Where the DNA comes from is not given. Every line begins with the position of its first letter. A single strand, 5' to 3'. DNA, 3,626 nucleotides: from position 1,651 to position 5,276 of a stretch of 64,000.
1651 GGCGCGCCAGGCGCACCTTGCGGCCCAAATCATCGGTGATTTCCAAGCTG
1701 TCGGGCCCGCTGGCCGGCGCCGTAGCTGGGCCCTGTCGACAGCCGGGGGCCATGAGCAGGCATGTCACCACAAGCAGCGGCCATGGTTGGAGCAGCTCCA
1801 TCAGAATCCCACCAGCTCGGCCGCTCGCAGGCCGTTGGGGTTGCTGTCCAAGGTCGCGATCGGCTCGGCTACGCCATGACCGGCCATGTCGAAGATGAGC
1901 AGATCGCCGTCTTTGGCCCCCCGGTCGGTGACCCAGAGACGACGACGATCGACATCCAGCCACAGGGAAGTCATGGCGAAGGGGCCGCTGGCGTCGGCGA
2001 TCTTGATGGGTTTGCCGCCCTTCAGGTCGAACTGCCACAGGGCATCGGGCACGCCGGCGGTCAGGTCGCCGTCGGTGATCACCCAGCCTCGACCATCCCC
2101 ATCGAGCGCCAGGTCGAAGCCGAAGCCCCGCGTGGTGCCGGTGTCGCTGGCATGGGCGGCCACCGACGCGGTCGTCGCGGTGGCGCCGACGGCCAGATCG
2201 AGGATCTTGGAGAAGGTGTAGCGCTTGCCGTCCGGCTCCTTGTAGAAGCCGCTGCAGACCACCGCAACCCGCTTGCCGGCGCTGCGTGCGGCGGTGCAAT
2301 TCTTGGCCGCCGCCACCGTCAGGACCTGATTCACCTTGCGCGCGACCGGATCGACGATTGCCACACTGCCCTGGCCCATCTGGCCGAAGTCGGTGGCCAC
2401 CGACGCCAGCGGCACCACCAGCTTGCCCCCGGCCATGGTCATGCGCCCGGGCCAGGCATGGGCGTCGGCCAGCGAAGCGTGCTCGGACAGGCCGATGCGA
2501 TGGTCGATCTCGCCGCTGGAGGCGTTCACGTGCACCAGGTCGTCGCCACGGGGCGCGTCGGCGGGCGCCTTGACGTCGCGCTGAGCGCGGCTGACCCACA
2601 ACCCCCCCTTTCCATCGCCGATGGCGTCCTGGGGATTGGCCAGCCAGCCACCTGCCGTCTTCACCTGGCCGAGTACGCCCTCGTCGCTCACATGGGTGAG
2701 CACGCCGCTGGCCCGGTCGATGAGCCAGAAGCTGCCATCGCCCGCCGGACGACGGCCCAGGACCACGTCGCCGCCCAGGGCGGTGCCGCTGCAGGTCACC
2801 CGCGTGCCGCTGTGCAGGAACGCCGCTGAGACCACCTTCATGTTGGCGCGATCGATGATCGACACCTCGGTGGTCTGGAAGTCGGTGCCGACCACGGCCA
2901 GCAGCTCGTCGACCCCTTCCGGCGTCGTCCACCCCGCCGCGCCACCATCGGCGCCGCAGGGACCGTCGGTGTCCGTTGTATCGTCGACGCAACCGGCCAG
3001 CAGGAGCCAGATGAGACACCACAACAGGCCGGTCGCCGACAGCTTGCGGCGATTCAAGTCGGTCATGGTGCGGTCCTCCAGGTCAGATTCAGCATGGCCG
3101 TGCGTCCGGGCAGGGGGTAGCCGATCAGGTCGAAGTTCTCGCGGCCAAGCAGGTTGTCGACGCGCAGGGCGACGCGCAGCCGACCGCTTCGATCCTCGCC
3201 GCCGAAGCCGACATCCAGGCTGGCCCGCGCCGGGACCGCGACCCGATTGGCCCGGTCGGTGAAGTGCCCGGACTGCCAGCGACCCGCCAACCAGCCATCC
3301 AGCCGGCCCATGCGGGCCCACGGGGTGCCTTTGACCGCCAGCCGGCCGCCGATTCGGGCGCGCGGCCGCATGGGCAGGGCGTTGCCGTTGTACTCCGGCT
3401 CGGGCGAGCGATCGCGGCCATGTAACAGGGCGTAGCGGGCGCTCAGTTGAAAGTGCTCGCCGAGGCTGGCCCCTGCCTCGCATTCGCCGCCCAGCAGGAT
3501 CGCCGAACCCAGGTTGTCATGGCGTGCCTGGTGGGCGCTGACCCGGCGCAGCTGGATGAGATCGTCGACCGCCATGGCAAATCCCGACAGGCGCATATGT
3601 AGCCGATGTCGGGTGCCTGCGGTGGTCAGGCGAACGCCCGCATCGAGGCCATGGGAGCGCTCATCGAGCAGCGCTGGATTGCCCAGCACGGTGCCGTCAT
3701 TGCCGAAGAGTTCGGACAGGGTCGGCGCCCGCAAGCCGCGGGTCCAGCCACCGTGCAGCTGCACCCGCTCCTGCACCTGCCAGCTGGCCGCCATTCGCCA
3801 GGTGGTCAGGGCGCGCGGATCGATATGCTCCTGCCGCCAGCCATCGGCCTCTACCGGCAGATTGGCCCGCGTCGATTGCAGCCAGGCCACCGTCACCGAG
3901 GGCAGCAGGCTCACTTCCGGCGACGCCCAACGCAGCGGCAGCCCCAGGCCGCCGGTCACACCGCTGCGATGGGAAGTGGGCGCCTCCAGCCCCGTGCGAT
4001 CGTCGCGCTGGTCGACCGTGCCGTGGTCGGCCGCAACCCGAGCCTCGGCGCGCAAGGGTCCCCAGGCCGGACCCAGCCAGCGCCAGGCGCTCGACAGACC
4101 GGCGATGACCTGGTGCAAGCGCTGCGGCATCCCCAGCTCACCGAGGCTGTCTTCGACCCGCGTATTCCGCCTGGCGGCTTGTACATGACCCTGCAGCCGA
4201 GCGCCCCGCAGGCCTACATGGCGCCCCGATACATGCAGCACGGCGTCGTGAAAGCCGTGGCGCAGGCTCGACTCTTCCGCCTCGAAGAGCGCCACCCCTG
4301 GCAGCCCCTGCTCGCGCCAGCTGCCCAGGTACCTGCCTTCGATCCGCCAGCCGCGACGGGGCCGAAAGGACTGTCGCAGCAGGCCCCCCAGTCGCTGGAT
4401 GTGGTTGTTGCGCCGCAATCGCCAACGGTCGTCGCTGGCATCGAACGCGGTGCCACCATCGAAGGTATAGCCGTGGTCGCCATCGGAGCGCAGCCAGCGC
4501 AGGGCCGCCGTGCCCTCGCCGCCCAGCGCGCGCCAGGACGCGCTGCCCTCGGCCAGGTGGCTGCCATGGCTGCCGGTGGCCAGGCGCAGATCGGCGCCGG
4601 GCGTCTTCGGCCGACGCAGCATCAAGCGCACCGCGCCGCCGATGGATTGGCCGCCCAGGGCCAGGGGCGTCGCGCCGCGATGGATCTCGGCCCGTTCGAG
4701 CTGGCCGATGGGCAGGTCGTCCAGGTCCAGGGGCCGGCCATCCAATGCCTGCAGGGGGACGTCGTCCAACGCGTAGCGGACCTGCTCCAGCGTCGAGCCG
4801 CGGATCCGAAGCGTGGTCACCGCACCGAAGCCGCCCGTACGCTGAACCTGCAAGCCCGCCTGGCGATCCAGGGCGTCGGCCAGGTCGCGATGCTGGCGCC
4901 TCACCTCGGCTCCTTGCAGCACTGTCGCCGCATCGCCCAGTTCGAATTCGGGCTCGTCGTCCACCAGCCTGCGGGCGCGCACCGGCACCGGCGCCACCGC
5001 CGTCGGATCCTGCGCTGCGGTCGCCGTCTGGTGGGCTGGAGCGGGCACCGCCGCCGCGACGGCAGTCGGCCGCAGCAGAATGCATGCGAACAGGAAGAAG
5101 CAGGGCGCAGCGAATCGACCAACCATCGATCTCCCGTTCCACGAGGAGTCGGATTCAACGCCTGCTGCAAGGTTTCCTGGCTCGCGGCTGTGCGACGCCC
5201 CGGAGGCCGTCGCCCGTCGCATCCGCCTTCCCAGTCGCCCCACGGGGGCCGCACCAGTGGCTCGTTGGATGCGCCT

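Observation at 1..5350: Complete riboswitch-controlled B12 uptake operon with a beta-propeller lipoprotein inserted between btuB and btuF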

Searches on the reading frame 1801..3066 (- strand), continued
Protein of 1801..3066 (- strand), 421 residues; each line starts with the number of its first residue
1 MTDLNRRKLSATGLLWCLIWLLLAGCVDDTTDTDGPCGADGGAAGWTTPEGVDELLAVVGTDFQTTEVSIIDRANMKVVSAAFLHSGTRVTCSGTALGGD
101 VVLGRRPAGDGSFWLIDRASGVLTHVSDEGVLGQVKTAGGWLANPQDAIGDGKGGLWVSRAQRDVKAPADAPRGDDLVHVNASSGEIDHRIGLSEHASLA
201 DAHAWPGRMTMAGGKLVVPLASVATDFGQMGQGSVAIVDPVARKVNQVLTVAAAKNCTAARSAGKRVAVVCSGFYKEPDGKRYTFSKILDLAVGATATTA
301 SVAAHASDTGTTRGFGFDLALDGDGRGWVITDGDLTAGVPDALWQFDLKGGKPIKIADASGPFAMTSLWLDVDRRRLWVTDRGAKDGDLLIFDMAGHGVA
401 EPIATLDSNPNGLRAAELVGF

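Call 54: predict_structure(alignment_id=A2)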
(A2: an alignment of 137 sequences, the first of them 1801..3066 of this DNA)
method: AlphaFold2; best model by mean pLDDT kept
length: 421 residues; sequences in the alignment: 137
mean_pLDDT: 91.4   pTM: 0.88
mean pLDDT of the five models: 91.4, 91.4, 91.1, 91.1, 91.0
residues with pLDDT >= 90: 333; 70-90: 50; 50-70: 35; < 50: 3
segments of 3 or more residues with pLDDT < 50: none
pLDDT, mean of each block of 10 residues (from residue 1): 55 71 59 56 72 91 98 96 93 88 85 96 94 92 96 94 90 92 95 97 98 97 97 98 97 97 97 94 97 90 97 97 98 97 98 98 98 97 97 94 98 97 94
secondary structure, 60 per line:
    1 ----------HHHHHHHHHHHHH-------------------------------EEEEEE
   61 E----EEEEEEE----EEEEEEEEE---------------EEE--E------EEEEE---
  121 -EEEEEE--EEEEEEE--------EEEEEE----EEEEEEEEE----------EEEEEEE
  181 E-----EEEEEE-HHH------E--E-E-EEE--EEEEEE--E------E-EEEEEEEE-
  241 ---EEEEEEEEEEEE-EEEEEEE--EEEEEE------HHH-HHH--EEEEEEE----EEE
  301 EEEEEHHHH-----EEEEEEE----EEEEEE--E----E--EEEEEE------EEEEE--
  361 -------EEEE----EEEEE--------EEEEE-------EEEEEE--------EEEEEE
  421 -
elements in order: H11-23 E55-61 E66-72 E77-85 E101-103 E113-117 E122-127 E130-136 E145-150 E155-163 E174-181 E187-192 E210-212 E215-220 E232-239 E244-255 E257-263 E266-271 E287-293 E298-305 H306-309 E315-321 E326-331 E342-347 E354-358 E368-371 E376-380 E389-393 E401-406 E415-420

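Call 57: fold_search(model_id=the predicted structure, library=pdb)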
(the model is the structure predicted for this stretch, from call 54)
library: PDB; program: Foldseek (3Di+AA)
matches with E <= 10: 1424; with E <= 0.001: 854
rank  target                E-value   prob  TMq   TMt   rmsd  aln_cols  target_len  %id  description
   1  8bai_B                2.3e-12  1.00  0.56  0.72   5.6       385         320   12  The surface-exposed lipo-protein of BtuG2 in complex with cyanocobalamin. (released 2023-10-25)
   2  8bmy_A                2.9e-12  1.00  0.57  0.70   5.6       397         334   12  Bacteroides thetaiotaomicron surface lipoprotein bound to cyanocobalamin (released 2023-08-16)
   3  8ptd                  3.2e-12  1.00  0.61  0.73   5.4       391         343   14  The surface-exposed lipo-protein of BtuG1 in complex with cyanocobalamin. (released 2024-07-24)
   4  8bn0                  3.9e-12  1.00  0.56  0.68   5.9       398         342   11  Bacteroides thetaiotaomicron surface protein BT1954 bound to (released 2023-08-16)
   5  3dsm                  8.5e-12  1.00  0.57  0.71   5.6       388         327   13  Crystal structure of the surface layer protein BACUNI_02894 from Bacteroides uniformis, Northeast Structural Genomics Co (released 2008-09-09)
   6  8okv_B                1.0e-11  1.00  0.57  0.71   5.5       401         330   12  lipoprotein BT2095 from Bacteroides thetaiotamicron bound to cyanocobalamin CnCbl (released 2023-09-20)
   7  8ptf                  7.1e-11  1.00  0.61  0.74   5.7       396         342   13  The surface-exposed lipo-protein of BtuG2 in complex with cyanocobalamin. (released 2024-07-24)
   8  6n01_B                1.7e-09  1.00  0.44  0.49   8.0       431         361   13  Structure of apo AztD from Citrobacter koseri (released 2019-09-18)
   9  1l0q_A                2.2e-09  1.00  0.52  0.55   5.6       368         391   12  Tandem YVTN beta-propeller and PKD domains from an archaeal surface layer protein (released 2002-11-06)
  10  1jju_B                2.4e-09  1.00  0.51  0.62   7.0       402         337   13  Structure of a Quinohemoprotein Amine Dehydrogenase with a Unique Redox Cofactor and Highly Unusual Crosslinking (released 2001-12-12)
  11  5c2v_B                6.2e-09  1.00  0.49  0.58   6.5       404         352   12  Kuenenia stuttgartiensis Hydrazine Synthase (released 2015-10-14)
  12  3s94_B                6.5e-09  1.00  0.45  0.34   6.4       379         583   11  Crystal structure of LRP6-E1E2 (released 2011-11-02)
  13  2iuv_B                6.5e-09  1.00  0.54  0.61   5.7       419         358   11  CRYSTAL STRUCTURE OF N-QUINOL FORM OF AROMATIC AMINE DEHYDROGENASE (AADH) FROM ALCALIGENES FAECALIS, FORM B (released 2006-09-20)
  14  2hj4_A                1.6e-08  1.00  0.51  0.59   7.2       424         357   11  Crystal structure of Alcaligenes faecalis AADH complex with p-nitrobenzylamine (released 2007-11-06)
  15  3bws_A                1.7e-08  1.00  0.51  0.53   7.3       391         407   10  Crystal structure of the leptospiral antigen Lp49 (released 2008-10-07)
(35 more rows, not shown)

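Call 62: search_protein_families(library=pfam, alignment_id=A3, max_evalue=1)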
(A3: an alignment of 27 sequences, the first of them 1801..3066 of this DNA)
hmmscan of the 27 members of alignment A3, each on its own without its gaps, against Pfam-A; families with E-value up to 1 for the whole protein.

A. member 1, window:1801-3066:- (421 aa): 0 families

B. families by the number of members that match (of 27 scanned): 7 families
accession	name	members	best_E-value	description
PF13360.13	PQQ_2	2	0.00053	Outer membrane protein assembly factor BamB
PF20055.5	DUF6454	2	0.041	Family of unknown function (DUF6454)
PF21337.3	Peptidase_M17_N_1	1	0.033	M17 aminopeptidase, N-terminal domain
PF18606.7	HTH_53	1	0.086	Zap helix turn helix N-terminal domain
PF21959.2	DUF6923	1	0.14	Repeat of unknown function (DUF6923)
PF21755.2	DacZ_P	1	0.17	Probable sensor domain DacZ_P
PF21827.1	New_glue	1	0.19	New glue protein family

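Call 70: search_protein_families(library=ncbifam, alignment_id=A3, max_evalue=1)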
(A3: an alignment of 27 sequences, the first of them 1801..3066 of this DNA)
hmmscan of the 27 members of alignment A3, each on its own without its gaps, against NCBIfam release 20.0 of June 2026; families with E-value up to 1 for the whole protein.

A. member 1, window:1801-3066:- (421 aa): 0 families

B. families by the number of members that match (of 27 scanned): 10 families
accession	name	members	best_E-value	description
NF053532.1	lipo_SCO4651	1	0.014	SCO4651 family lipoprotein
NF041516.1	PA2928_fam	1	0.023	PA2928 family protein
TIGR02276.1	beta_rpt_yvtn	1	0.031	beta-propeller repeat protein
NF010398.0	PRK13825.1-2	1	0.05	carbon-nitrogen hydrolase family protein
NF041723.1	phane_AmcA_3b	1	0.11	multiple cyclophane-containing RiPP AmcA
NF046122.1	morpho_MmpA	1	0.14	morphogenic membrane protein MmpA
NF047847.2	SS_mature_LptM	1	0.15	LPS translocon maturation chaperone LptM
TIGR00982.1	uS12_E_A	1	0.16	30S ribosomal protein S12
NF041808.1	daptide_123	1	0.22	daptide-type RiPP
NF038186.1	YPDG_rpt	1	0.43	YPDG domain-containing protein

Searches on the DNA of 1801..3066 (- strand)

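Call 64: search_rna_families(sources=[L005, L009, L048, L113, L115, L116, L118, L123, L124, L125, L126, L127, L128, L129, L130, L131, L040], threshold=gathering)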
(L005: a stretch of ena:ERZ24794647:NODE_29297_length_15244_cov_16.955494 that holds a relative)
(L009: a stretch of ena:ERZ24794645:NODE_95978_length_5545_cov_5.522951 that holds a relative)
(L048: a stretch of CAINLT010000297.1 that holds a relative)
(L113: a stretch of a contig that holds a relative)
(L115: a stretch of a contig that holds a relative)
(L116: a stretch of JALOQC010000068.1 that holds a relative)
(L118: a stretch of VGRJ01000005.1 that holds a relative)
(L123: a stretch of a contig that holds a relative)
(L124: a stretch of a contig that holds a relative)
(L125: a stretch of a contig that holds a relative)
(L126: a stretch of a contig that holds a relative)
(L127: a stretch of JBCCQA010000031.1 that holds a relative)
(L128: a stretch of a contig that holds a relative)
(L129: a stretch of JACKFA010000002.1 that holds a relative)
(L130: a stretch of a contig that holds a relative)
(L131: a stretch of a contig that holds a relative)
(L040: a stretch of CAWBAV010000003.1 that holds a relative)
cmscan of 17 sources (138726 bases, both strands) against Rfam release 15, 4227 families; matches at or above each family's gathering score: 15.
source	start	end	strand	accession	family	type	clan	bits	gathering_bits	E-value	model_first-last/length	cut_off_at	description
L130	6162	6351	-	RF00174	Cobalamin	Cis-reg; riboswitch;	CL00101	106.7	31.5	2.2e-25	1-189/189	no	Cobalamin riboswitch aptamer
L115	547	761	+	RF00174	Cobalamin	Cis-reg; riboswitch;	CL00101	98.8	31.5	3.8e-23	1-189/189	no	Cobalamin riboswitch aptamer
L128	3179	3301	-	RF00174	Cobalamin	Cis-reg; riboswitch;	CL00101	86.9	31.5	1e-19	46-168/189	no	Cobalamin riboswitch aptamer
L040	6665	6855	+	RF00174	Cobalamin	Cis-reg; riboswitch;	CL00101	86.9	31.5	1e-19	1-189/189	no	Cobalamin riboswitch aptamer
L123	6827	7014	+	RF00174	Cobalamin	Cis-reg; riboswitch;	CL00101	83.7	31.5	8.2e-19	1-189/189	no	Cobalamin riboswitch aptamer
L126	4003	4208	-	RF00174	Cobalamin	Cis-reg; riboswitch;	CL00101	80.8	31.5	5.6e-18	1-189/189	no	Cobalamin riboswitch aptamer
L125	4156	4317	+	RF00174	Cobalamin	Cis-reg; riboswitch;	CL00101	79.8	31.5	1.1e-17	1-189/189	no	Cobalamin riboswitch aptamer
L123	4442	4635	+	RF00174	Cobalamin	Cis-reg; riboswitch;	CL00101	78.6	31.5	2.4e-17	1-189/189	no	Cobalamin riboswitch aptamer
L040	4318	4487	+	RF00174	Cobalamin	Cis-reg; riboswitch;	CL00101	76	31.5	1.3e-16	1-189/189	no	Cobalamin riboswitch aptamer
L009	113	268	+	RF00174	Cobalamin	Cis-reg; riboswitch;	CL00101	73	31.5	9.8e-16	45-169/189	no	Cobalamin riboswitch aptamer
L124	4224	4363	+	RF00174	Cobalamin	Cis-reg; riboswitch;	CL00101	72.5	31.5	1.4e-15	45-169/189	no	Cobalamin riboswitch aptamer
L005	7705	7901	+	RF00174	Cobalamin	Cis-reg; riboswitch;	CL00101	68.7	31.5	1.6e-14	1-189/189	no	Cobalamin riboswitch aptamer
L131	4414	4608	+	RF00174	Cobalamin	Cis-reg; riboswitch;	CL00101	68.7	31.5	1.6e-14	1-189/189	no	Cobalamin riboswitch aptamer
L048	5232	5394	+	RF00174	Cobalamin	Cis-reg; riboswitch;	CL00101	56.2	31.5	6.3e-11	46-168/189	no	Cobalamin riboswitch aptamer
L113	7418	7573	-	RF00174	Cobalamin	Cis-reg; riboswitch;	CL00101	51.4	31.5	1.5e-09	46-168/189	no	Cobalamin riboswitch aptamer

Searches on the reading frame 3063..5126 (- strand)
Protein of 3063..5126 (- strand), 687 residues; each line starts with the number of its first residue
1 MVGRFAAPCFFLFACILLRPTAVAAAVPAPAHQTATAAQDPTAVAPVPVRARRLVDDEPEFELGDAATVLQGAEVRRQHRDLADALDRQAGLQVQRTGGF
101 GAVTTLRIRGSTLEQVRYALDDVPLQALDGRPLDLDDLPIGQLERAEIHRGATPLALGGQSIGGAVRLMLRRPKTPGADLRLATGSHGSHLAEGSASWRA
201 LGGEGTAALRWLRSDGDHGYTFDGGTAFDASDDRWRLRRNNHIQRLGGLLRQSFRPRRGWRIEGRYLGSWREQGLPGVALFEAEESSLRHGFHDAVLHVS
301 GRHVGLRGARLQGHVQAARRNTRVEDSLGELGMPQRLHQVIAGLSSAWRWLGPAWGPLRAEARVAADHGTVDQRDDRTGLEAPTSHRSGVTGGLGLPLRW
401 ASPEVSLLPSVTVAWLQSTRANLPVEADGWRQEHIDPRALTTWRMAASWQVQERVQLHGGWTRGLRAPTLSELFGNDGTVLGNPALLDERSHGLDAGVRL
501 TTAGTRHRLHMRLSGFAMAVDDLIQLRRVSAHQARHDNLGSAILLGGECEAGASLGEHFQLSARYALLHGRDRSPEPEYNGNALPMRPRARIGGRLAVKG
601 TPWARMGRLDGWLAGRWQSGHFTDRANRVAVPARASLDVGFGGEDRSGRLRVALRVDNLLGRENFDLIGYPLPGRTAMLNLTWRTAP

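Call 7: search_protein_families(library=pfam, proteins=[window:3063-5126:-], max_evalue=0.1)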
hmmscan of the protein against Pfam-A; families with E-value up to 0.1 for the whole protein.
window:3063-5126:- (687 aa): 2 families
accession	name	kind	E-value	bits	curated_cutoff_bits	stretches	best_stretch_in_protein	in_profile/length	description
PF00593.30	TonB_dep_Rec_b-barrel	-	3e-23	83.8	27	1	203-659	13-436/436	TonB dependent receptor-like, beta-barrel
PF07715.20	Plug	-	6.8e-14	52.7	23.9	1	65-165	7-107/107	TonB-dependent Receptor Plug Domain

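Call 8: search_protein_families(library=ncbifam, proteins=[window:3063-5126:-], max_evalue=0.1)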
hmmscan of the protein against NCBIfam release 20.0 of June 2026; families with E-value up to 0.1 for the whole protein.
window:3063-5126:- (687 aa): 11 families
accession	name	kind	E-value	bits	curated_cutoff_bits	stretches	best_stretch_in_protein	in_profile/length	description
NF038079.1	TonB_sider_MxcH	equivalog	6.7e-39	133.6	925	2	20-196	86-265/792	TonB-dependent siderophore myxochelin receptor MxcH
TIGR01779.1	TonB-B12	equivalog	9.3e-33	113.6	599.7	2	34-244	18-226/614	TonB-dependent vitamin B12 receptor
NF007926.1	PRK10641.1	equivalog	7.5e-24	84.2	836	2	67-197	48-179/617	TonB-dependent vitamin B12 receptor BtuB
TIGR01785.1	TonB-hemin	subfamily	1.9e-14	53.1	316.85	2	445-594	418-584/677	TonB-dependent heme/hemoglobin receptor family protein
TIGR01783.1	TonB-siderophor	subfamily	1.7e-13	50.1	223.5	2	77-211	16-148/649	TonB-dependent siderophore receptor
TIGR01786.1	TonB-hemlactrns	subfamily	2.9e-13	49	323.75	2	442-534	439-533/719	TonB-dependent hemoglobin/transferrin/lactoferrin family receptor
NF010012.0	PRK13486.1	equivalog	9.6e-06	24.2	924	1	433-618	415-593/696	TonB-dependent receptor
TIGR01782.1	TonB-Xanth-Caul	subfamily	2.1e-05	23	310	1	81-221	42-182/868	TonB-dependent receptor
NF007465.0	PRK10044.1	equivalog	0.00063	18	803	1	77-175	94-191/726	ferrichrome porin FhuA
NF010010.0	PRK13483.1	equivalog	0.0026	15.8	927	0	444-499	407-468/660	ligand-gated channel protein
NF007478.2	PRK10064.1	equivalog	0.023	12.9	745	0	449-532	402-494/663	catecholate siderophore receptor CirA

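Call 80: search_solved_structures(query=window:3063-5126:-, max_evalue=0.001)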
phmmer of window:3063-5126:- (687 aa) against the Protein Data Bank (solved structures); distinct sequences matched with E-value up to 0.001: 8.
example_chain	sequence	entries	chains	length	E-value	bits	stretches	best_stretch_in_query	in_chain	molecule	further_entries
1nqf_A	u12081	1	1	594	3.2e-15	58.9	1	66-208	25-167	Vitamin B12 receptor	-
1nqe_A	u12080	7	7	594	3.3e-15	58.8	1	66-208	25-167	Vitamin B12 receptor | Vitamin B12 transporter btuB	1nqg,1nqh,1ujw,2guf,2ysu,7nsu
2gsk_A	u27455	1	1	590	3.8e-15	58.7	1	67-208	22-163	Vitamin B12 transporter btuB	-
3rgm_A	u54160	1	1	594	4e-15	58.6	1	66-204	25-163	Vitamin B12 transporter BtuB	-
3m8b_A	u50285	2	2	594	4e-15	58.6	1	67-208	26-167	Vitamin B12 transporter btuB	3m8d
3rgn_A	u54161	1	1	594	1.2e-13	53.7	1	66-208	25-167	Vitamin B12 transporter BtuB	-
9gbc_A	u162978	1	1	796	5.6e-12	48.2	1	75-190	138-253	TonB-linked outer membrane receptor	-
8blw_A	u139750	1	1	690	0.00013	23.8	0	78-279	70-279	Vitamin B12 transporter BtuB1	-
